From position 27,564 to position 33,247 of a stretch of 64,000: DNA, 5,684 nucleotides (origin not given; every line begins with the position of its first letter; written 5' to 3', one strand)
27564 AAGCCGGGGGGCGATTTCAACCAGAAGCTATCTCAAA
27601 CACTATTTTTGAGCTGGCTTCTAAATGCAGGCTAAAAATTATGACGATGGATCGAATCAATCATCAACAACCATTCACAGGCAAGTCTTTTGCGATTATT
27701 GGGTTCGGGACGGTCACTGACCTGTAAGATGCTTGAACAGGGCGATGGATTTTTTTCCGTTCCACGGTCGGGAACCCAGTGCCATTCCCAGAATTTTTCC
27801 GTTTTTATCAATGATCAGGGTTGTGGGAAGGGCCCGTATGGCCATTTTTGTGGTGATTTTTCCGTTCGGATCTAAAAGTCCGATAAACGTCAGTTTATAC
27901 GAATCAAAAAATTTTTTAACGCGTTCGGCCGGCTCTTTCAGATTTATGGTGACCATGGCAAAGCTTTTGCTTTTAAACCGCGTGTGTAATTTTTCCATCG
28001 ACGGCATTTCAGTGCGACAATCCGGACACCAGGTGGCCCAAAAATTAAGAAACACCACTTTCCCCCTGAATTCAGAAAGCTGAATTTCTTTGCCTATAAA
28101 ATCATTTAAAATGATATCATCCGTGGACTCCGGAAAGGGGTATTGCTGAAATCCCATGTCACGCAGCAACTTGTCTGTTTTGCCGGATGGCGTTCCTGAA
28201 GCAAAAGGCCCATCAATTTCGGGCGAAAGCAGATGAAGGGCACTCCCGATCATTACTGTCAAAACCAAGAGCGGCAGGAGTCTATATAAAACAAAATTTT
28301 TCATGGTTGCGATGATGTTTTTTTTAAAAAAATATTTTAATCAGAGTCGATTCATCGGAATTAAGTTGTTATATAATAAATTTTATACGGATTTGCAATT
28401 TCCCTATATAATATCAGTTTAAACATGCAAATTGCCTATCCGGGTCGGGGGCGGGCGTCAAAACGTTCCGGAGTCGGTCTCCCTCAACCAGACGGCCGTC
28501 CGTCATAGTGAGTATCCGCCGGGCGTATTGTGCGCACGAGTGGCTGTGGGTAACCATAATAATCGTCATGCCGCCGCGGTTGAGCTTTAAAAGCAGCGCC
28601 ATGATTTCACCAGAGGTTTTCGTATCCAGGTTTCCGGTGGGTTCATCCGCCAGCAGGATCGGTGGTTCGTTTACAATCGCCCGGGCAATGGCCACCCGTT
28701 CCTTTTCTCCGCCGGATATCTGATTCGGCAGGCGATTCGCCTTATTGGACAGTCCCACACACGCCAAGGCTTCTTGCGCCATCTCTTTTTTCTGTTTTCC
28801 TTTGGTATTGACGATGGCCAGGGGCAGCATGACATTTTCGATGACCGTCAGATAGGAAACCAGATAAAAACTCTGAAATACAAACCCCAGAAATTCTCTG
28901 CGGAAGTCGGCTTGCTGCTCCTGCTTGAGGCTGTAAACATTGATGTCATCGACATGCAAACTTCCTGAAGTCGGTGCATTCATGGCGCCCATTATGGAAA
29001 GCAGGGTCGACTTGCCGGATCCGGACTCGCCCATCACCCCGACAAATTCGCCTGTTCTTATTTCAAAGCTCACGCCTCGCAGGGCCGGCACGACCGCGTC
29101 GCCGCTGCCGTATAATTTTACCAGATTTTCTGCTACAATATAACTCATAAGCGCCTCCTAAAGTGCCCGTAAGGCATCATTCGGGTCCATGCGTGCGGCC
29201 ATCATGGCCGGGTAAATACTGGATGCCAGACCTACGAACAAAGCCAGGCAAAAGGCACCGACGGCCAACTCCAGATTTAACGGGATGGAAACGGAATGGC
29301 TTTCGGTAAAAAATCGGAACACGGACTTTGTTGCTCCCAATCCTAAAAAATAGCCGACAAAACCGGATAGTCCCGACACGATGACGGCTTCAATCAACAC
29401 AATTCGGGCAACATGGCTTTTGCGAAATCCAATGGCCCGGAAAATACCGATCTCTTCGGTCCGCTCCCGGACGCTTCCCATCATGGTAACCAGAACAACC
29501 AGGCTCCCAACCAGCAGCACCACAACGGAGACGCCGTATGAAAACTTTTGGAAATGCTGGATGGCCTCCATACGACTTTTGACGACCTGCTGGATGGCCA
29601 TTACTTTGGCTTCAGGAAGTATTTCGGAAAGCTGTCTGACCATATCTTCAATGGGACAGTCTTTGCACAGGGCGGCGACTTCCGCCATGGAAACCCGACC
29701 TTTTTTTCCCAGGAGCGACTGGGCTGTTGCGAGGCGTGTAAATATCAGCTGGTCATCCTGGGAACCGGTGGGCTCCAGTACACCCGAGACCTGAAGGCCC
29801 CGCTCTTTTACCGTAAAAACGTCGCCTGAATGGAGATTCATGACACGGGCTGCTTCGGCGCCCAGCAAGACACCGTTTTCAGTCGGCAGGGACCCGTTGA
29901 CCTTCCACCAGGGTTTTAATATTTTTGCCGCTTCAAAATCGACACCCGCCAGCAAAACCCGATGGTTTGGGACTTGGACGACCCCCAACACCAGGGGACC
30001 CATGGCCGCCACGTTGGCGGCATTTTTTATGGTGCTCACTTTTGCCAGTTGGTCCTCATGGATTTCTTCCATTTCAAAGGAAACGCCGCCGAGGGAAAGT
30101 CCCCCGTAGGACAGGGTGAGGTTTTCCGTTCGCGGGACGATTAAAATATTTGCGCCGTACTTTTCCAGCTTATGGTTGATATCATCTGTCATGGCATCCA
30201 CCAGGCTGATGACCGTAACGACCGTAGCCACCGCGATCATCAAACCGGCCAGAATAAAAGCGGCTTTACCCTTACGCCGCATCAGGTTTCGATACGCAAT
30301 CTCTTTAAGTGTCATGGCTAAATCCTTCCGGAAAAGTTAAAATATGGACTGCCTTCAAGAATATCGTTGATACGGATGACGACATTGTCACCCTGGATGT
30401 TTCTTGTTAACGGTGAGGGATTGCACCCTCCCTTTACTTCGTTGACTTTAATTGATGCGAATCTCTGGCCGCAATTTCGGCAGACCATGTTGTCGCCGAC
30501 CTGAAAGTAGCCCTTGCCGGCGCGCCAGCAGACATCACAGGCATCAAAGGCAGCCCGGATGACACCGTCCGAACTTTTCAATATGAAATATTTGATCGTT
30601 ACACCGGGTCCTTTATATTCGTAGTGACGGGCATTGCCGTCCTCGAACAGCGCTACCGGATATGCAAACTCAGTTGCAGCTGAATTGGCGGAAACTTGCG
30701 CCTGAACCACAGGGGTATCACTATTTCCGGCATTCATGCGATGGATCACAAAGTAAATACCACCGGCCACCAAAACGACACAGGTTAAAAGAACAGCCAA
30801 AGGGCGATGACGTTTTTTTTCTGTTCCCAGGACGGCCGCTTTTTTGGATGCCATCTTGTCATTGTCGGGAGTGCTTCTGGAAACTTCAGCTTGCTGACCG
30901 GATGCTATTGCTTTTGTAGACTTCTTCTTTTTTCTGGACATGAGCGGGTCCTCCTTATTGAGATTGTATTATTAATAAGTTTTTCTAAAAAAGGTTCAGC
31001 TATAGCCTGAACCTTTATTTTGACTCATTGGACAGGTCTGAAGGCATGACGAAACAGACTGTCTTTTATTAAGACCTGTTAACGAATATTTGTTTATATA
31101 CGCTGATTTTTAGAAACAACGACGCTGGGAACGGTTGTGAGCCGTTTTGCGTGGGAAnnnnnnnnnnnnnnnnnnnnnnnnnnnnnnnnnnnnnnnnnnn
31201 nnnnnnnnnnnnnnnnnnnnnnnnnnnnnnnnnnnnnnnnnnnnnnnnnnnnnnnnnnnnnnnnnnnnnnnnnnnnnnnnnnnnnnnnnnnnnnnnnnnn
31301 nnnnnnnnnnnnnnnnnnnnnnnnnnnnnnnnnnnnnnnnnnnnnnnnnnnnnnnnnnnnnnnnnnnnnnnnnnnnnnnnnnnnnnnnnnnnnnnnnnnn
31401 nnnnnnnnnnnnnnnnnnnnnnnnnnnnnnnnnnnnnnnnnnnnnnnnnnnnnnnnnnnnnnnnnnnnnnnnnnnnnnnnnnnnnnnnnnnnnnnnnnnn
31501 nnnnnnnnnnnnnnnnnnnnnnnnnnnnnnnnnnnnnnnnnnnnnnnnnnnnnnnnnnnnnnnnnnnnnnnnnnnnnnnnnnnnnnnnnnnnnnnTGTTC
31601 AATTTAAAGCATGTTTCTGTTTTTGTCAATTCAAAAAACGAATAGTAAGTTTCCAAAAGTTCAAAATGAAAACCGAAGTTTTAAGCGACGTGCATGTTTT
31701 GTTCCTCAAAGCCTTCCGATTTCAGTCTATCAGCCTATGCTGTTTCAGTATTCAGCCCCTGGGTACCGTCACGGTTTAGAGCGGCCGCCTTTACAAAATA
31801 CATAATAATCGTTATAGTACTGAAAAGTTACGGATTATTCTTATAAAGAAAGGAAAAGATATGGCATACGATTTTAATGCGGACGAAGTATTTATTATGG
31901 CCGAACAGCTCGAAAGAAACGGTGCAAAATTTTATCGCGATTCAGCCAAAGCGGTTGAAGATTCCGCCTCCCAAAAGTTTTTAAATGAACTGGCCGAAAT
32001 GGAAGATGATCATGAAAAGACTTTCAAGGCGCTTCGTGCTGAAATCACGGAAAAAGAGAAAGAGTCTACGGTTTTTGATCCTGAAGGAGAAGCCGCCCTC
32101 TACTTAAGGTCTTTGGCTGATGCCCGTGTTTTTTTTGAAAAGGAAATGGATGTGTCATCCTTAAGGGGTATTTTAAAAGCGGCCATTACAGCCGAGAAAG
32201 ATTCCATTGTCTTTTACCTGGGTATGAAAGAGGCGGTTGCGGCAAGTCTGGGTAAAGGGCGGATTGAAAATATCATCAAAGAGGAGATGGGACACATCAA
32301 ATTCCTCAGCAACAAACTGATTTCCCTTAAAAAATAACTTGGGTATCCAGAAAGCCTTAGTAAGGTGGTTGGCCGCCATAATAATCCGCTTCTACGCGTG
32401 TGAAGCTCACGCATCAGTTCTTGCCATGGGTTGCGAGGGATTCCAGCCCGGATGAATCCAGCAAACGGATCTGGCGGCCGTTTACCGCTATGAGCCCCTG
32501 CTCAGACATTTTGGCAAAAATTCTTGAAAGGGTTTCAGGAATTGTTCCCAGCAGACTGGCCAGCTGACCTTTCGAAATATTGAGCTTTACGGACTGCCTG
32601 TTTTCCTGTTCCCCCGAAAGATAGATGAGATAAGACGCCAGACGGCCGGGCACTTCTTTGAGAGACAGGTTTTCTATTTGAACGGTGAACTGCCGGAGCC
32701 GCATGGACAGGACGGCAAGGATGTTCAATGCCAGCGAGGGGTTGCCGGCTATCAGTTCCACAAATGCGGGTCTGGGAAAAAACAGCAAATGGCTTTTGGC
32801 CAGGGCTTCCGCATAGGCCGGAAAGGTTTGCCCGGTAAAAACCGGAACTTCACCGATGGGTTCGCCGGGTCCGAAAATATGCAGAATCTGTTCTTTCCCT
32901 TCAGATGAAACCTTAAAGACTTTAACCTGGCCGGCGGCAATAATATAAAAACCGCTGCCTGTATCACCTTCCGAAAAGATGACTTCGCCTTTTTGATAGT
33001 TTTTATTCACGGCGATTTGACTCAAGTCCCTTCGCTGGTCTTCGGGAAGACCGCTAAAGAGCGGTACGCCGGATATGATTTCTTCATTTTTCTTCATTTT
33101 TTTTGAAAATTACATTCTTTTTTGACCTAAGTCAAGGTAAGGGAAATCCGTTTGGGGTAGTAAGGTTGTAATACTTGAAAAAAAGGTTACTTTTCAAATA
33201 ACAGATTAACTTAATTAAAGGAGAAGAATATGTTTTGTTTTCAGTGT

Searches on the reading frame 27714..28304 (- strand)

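Call 94: search_protein_families(library=pfam, proteins=[window:27714-28304:-], max_evalue=0.00001)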
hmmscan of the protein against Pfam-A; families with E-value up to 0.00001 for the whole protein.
window:27714-28304:- (196 aa): 5 families
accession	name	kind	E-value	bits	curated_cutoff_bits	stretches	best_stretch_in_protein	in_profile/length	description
PF00578.27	AhpC-TSA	-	2.6e-26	92.4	26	1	63-171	7-121/124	AhpC/TSA family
PF08534.16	Redoxin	-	2.2e-25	89.6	26.6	1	69-185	16-141/148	Redoxin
PF13905.12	Thioredoxin_8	-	1.2e-15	58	27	1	81-171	1-94/94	Thioredoxin-like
PF00085.26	Thioredoxin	-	4.9e-09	36.6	23.5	1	82-132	19-68/103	Thioredoxin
PF13098.12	Thioredoxin_2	-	2e-07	31.7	27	1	81-176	5-92/104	Thioredoxin-like domain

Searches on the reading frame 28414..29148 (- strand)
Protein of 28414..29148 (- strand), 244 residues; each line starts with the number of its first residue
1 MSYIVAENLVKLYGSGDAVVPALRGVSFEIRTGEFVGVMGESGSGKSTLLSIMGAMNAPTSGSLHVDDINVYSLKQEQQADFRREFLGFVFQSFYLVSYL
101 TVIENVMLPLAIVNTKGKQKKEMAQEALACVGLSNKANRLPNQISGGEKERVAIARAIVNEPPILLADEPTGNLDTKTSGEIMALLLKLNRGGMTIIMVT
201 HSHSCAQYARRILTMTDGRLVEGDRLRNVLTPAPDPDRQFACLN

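Call 94: search_protein_families(library=pfam, proteins=[window:28414-29148:-], max_evalue=0.00001)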
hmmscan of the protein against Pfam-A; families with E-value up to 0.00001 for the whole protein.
window:28414-29148:- (244 aa): 1 family
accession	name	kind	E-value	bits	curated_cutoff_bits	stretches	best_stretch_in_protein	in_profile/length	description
PF00005.33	ABC_tran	-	2.2e-32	113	25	1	23-171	1-136/137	ABC transporter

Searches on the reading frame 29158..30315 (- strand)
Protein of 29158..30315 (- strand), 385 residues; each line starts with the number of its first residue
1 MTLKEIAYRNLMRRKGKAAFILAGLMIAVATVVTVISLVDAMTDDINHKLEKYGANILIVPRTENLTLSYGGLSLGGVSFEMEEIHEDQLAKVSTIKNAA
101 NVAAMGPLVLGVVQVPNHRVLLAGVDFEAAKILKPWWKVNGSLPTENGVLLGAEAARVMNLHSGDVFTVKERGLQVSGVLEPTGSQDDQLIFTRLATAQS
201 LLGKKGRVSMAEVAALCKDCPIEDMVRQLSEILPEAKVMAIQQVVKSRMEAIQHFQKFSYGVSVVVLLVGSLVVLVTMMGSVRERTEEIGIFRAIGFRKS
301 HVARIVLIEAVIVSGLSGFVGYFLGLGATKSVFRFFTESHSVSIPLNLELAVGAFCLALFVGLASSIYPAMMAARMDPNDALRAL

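Call 94: search_protein_families(library=pfam, proteins=[window:29158-30315:-], max_evalue=0.00001)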
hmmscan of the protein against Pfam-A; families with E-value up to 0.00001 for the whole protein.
window:29158-30315:- (385 aa): 2 families
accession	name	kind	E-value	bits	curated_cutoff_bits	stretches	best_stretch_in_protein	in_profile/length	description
PF02687.27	FtsX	-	1.5e-21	77.1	25.5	1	262-378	3-120/120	FtsX-like permease C-terminal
PF12704.14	MacB_PCD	-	5.9e-14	53.3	27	1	20-209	3-185/207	MacB-like periplasmic core domain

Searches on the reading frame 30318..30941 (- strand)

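Call 94: search_protein_families(library=pfam, proteins=[window:30318-30941:-], max_evalue=0.00001)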
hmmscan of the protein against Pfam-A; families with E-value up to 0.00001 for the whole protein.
window:30318-30941:- (207 aa): 1 family
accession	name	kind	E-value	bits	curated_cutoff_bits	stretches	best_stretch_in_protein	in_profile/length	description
PF10080.14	FtrD-like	-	1.3e-29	102.7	26.3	1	100-201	2-101/101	Membrane iron-sulfur containing protein FtrD-like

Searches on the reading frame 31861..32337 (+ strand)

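Call 95: search_protein_families(library=pfam, proteins=[window:31861-32337:+], max_evalue=0.00001)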
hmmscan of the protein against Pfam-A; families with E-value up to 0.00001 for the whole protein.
window:31861-32337:+ (158 aa): 1 family
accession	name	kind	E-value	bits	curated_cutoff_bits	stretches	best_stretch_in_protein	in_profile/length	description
PF02915.23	Rubrerythrin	-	1.4e-07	32.4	22.8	0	14-74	6-74/137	Rubrerythrin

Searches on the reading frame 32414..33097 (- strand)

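Call 95: search_protein_families(library=pfam, proteins=[window:32414-33097:-], max_evalue=0.00001)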
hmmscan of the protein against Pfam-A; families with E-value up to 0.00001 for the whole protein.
window:32414-33097:- (227 aa): 2 families
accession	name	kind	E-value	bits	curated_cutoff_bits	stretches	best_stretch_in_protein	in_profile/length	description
PF00027.35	cNMP_binding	-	2.2e-25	88.9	27.5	1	32-117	2-87/89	Cyclic nucleotide-binding domain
PF13545.12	HTH_Crp_2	-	6.7e-18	64.9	27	1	151-220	1-69/70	Crp-like helix-turn-helix domain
